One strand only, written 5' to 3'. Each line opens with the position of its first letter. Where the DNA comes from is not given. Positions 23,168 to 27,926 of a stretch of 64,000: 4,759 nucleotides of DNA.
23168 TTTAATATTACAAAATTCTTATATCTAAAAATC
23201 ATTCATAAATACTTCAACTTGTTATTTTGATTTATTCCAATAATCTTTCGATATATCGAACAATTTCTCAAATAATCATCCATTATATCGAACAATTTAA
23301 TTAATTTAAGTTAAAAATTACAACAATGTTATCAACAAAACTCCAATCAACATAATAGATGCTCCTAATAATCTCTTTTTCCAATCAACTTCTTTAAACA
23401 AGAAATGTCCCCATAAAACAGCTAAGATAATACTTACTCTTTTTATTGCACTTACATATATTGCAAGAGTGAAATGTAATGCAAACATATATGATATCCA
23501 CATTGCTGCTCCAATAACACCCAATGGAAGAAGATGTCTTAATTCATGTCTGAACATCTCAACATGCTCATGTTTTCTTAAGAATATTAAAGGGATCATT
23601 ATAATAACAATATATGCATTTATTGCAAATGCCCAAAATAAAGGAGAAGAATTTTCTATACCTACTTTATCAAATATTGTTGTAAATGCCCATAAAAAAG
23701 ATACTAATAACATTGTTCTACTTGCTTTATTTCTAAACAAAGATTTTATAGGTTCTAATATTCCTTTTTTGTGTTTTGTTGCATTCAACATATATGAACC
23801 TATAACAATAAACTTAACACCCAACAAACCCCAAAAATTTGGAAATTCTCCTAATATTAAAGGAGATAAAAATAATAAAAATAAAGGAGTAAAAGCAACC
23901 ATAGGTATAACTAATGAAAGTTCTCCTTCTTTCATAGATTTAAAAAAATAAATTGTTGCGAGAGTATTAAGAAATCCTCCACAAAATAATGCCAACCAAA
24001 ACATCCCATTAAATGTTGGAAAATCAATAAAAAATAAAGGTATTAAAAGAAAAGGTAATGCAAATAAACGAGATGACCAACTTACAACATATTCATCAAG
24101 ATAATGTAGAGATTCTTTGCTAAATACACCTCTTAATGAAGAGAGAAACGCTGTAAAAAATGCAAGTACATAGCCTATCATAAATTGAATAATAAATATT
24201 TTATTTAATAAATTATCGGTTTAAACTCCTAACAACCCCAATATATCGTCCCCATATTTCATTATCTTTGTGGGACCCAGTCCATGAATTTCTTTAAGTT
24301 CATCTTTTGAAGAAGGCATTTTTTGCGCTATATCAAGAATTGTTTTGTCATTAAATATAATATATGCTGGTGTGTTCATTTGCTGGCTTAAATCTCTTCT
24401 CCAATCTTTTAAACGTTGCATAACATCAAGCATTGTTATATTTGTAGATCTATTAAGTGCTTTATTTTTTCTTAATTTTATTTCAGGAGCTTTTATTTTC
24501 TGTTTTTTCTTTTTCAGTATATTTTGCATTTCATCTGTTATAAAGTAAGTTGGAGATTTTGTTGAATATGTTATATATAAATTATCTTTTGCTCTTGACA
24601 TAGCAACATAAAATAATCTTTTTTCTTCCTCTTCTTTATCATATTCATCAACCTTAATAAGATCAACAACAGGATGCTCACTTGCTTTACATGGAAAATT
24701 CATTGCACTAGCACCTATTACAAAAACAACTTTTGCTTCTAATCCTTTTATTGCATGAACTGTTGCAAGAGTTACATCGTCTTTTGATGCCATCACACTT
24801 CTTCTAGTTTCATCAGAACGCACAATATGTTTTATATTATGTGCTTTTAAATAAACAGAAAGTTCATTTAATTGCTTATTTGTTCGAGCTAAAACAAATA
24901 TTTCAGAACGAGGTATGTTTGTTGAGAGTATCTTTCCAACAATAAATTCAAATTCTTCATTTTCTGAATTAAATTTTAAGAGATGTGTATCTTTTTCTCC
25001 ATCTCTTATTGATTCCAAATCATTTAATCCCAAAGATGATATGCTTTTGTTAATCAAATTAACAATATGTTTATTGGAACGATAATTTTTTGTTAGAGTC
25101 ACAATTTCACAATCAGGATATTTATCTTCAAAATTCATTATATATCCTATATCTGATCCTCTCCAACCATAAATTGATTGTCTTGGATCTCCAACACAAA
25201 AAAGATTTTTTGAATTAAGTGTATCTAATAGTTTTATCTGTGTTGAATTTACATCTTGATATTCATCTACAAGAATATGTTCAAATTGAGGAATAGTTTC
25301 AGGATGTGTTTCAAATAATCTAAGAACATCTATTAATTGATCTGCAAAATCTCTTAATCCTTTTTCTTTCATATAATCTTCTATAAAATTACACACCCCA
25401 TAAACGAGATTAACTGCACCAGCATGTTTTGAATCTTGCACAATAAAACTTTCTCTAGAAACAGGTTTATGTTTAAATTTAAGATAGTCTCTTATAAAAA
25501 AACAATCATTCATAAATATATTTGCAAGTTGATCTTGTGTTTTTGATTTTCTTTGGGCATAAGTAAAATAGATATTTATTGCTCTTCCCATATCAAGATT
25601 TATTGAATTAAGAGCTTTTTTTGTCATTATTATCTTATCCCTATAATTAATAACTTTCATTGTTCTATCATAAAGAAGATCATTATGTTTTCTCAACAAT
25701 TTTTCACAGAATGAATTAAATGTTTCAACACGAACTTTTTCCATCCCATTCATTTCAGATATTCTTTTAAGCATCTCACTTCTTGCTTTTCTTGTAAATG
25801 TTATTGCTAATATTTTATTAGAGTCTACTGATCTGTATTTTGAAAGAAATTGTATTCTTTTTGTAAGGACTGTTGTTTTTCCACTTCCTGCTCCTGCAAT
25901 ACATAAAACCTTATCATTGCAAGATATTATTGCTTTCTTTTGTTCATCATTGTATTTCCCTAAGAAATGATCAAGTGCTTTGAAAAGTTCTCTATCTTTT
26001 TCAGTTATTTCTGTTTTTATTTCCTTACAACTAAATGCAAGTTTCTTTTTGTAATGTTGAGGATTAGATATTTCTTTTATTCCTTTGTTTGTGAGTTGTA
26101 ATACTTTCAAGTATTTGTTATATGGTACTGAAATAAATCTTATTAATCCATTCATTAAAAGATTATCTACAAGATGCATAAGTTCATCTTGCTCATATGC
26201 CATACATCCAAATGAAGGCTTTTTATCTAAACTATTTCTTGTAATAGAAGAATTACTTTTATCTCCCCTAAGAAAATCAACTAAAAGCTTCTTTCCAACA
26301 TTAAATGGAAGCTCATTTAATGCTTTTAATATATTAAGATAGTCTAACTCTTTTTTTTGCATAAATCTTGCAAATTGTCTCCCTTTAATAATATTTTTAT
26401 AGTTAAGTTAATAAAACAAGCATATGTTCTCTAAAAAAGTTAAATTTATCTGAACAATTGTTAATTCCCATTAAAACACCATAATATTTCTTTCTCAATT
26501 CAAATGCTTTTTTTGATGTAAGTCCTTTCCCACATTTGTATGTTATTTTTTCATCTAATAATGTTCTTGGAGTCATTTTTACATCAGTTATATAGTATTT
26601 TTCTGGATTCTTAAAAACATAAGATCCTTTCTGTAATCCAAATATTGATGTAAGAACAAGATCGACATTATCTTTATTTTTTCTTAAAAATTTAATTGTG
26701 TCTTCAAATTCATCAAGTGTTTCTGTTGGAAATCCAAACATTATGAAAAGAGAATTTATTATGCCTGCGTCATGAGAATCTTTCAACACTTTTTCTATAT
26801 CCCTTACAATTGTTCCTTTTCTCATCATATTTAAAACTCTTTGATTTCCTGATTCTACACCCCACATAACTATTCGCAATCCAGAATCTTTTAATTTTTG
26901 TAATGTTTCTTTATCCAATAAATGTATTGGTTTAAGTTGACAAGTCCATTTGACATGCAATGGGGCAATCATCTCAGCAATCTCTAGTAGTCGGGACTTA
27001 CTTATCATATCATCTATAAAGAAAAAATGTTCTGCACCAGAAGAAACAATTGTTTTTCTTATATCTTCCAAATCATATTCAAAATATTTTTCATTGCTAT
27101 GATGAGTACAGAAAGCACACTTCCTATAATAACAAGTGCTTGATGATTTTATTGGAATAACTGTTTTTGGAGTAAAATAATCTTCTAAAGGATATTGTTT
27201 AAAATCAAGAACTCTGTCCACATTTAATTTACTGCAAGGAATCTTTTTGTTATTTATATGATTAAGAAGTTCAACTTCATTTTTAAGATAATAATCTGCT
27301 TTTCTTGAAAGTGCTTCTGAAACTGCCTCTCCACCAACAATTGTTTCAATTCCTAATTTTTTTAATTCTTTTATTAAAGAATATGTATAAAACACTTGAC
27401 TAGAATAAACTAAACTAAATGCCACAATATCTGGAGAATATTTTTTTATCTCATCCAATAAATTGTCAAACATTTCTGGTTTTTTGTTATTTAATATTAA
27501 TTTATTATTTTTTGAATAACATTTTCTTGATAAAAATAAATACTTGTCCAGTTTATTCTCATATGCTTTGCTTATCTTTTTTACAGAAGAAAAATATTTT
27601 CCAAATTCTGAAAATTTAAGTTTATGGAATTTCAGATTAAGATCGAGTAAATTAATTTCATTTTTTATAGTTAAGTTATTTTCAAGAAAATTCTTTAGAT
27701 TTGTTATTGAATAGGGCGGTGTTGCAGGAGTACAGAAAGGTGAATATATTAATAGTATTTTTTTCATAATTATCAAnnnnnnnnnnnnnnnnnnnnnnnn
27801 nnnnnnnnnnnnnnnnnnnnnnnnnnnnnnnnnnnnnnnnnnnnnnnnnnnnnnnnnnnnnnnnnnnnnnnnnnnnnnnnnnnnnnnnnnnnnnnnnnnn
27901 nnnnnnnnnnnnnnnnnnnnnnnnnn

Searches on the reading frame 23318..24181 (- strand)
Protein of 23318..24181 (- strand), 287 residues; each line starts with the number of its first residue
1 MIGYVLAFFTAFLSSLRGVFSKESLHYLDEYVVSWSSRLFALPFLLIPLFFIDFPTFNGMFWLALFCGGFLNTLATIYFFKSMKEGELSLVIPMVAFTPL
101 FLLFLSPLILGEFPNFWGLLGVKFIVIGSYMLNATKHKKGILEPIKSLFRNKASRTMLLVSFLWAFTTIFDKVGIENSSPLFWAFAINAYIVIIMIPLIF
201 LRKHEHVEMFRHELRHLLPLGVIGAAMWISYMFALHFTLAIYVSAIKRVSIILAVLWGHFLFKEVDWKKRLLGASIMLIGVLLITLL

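Call 21: search_protein_families(library=pfam, proteins=[window:23318-24181:-], max_evalue=0.001)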
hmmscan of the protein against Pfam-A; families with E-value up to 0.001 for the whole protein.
window:23318-24181:- (287 aa): 2 families
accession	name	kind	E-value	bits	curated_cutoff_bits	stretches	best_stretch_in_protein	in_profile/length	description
PF00892.27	EamA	-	1e-29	104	28.2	2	1-133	1-134/135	EamA-like transporter family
PF03151.22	TPT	-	0.00017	21.5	30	0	55-133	58-136/291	Triose-phosphate Transporter family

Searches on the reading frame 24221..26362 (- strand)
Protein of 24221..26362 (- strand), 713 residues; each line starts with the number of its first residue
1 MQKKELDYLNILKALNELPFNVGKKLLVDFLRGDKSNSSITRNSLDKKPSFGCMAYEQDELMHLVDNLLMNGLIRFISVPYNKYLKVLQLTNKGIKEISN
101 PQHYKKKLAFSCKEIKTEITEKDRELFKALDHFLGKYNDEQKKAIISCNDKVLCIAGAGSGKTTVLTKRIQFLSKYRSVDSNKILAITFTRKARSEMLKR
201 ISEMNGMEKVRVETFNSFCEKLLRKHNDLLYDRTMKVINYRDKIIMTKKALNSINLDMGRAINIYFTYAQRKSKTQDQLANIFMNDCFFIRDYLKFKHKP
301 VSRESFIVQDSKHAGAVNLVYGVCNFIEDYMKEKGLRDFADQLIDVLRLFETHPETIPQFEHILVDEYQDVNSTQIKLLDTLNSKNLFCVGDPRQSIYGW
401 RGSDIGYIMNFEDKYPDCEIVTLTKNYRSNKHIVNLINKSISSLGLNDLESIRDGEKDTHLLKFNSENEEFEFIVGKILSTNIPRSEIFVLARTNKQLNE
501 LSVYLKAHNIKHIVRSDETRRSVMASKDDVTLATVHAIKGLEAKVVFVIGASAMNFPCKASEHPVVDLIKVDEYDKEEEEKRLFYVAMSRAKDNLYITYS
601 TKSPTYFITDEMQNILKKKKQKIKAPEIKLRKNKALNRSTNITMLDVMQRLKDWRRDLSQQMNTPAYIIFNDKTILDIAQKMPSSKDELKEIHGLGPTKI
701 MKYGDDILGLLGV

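Call 21: search_protein_families(library=pfam, proteins=[window:24221-26362:-], max_evalue=0.001)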
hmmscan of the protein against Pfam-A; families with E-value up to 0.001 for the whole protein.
window:24221-26362:- (713 aa): 10 families
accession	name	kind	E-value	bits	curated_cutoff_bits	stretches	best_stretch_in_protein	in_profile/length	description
PF00580.27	UvrD-helicase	-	3.3e-54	184.8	23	1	138-416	2-271/271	UvrD/REP helicase N-terminal domain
PF13361.12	UvrD_C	-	3.2e-29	102.9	25.6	2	523-601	280-349/350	UvrD-like helicase C-terminal domain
PF00570.28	HRDC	-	2.9e-23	82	23.8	1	645-710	2-67/68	HRDC domain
PF13245.12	AAA_19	-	6.4e-22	78.6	25.1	1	141-399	1-132/134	AAA domain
PF01443.25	Viral_helicase1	-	2e-12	47.9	21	1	352-440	49-138/228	Viral superfamily 1 RNA helicase core domain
PF13538.12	UvrD_C_2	-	2.4e-09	37.3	27.4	1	561-597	13-51/52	UvrD-like helicase C-terminal domain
PF09382.16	RQC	-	1.5e-07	31.6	23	1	10-103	13-102/114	RQC domain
PF13087.12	AAA_12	-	8.3e-06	25.9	27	0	466-597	90-190/195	AAA domain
PF13086.12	AAA_11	-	0.00036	20.8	27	1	136-216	1-93/257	AAA domain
PF13604.12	AAA_30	-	0.00081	19.6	27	0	137-196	2-61/191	AAA domain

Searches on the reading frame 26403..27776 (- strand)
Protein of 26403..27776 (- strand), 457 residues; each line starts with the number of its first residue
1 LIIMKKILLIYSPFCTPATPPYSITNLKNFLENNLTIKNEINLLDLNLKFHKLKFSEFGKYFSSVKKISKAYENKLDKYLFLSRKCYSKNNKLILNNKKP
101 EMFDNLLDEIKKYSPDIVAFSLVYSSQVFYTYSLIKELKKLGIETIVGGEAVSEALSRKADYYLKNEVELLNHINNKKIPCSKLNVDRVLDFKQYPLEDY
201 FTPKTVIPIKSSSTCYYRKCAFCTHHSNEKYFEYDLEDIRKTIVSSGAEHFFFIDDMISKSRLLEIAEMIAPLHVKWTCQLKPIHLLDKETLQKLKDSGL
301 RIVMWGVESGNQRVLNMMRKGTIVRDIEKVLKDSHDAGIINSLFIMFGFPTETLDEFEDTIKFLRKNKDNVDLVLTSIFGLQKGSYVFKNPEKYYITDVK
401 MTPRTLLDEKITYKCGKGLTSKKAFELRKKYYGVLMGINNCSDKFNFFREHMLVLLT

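Call 21: search_protein_families(library=pfam, proteins=[window:26403-27776:-], max_evalue=0.001)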
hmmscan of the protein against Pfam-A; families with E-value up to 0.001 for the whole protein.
window:26403-27776:- (457 aa): 2 families
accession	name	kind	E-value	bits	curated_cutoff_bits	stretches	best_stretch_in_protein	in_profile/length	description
PF04055.27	Radical_SAM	-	6.6e-19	69.1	29.5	1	214-364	6-166/166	Radical SAM superfamily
PF02310.24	B12-binding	-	2.2e-06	28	32.1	1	101-153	40-92/121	B12 binding domain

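Call 28: search_solved_structures(query=window:26403-27776:-, max_evalue=0.01)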
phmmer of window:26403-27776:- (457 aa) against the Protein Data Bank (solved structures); distinct sequences matched with E-value up to 0.01: 2.
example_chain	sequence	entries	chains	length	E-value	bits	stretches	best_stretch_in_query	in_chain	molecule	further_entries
9ccb_A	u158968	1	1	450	0.00088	21.7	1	247-363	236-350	Radical SAM core domain-containing protein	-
6fd2_B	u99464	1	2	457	0.0048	19.3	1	245-364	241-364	Putative apramycin biosynthetic oxidoreductase 4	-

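Call 30: search_protein_families(library=ncbifam, proteins=[window:26403-27776:-], max_evalue=0.0001)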
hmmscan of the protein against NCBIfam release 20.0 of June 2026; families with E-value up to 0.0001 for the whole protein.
window:26403-27776:- (457 aa): 15 families
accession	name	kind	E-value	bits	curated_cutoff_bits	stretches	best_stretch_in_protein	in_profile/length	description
TIGR04479.1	bcpD_PhpK_rSAM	subfamily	2.1e-23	82.5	600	1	202-396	237-436/504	PhpK family radical SAM P-methyltransferase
TIGR03471.1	HpnJ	equivalog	1.8e-21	76.5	577.6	1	206-366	197-364/472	hopanoid biosynthesis associated radical SAM protein HpnJ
TIGR04072.2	rSAM_ladder_B12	equivalog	6.9e-18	64.5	360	1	173-378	148-360/443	lipid biosynthesis B12-binding/radical SAM protein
TIGR03975.1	rSAM_ocin_1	subfamily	1e-13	50.7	281.85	1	192-399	249-462/606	RiPP maturation radical SAM C-methyltransferase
TIGR04014.1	B12_SAM_MJ_0865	equivalog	1.1e-11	44.2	360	1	239-367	206-336/434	methyl-coenzyme M reductase glutamine C-methyltransferase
TIGR04013.1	B12_SAM_MJ_1487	hypoth_equivalog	7.4e-11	41.5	251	1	303-366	269-332/382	TIGR04013 family B12-binding domain/radical SAM domain-containing protein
NF040542.1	rSAM_RCCLKC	equivalog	2.9e-10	39.9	450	1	218-391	191-377/423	arsinothricin biosynthesis radical SAM protein ArsL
NF038361.1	rSAM_Sden_1168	equivalog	9.5e-10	37.6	575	1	182-365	259-449/560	Sden_1168 family B12-binding radical SAM P-methyltransferase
NF040546.1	rSAM_CUAEP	equivalog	2.5e-08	33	500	1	236-392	206-369/468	CUAEP/CCAEP-tail radical SAM (seleno)protein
TIGR01578.1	MiaB-like-B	hypoth_equivalog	4.5e-08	32.3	314.7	1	307-369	250-314/421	tRNA (N(6)-L-threonylcarbamoyladenosine(37)-C(2))-methylthiotransferase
NF050148.1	rSAM_ApyD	equivalog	7.2e-08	31.3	750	1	246-366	244-365/645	RiPP biosynthesis radical SAM protein ApyD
TIGR00089.1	TIGR00089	subfamily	3.1e-06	26.3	251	1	306-368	255-319/429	MiaB/RimO family radical SAM methylthiotransferase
TIGR02026.1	BchE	equivalog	4.3e-06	25.9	481.35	1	189-368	179-366/497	magnesium-protoporphyrin IX monomethyl ester anaerobic oxidative cyclase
NF033070.1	rSAM_AprD4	equivalog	1.2e-05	24.5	500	1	209-364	199-363/456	AprD4 family radical SAM diol-dehydratase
TIGR01574.1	miaB-methiolase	equivalog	9.8e-05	21.5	355.3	0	282-367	237-325/437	tRNA (N6-isopentenyl adenosine(37)-C2)-methylthiotransferase MiaB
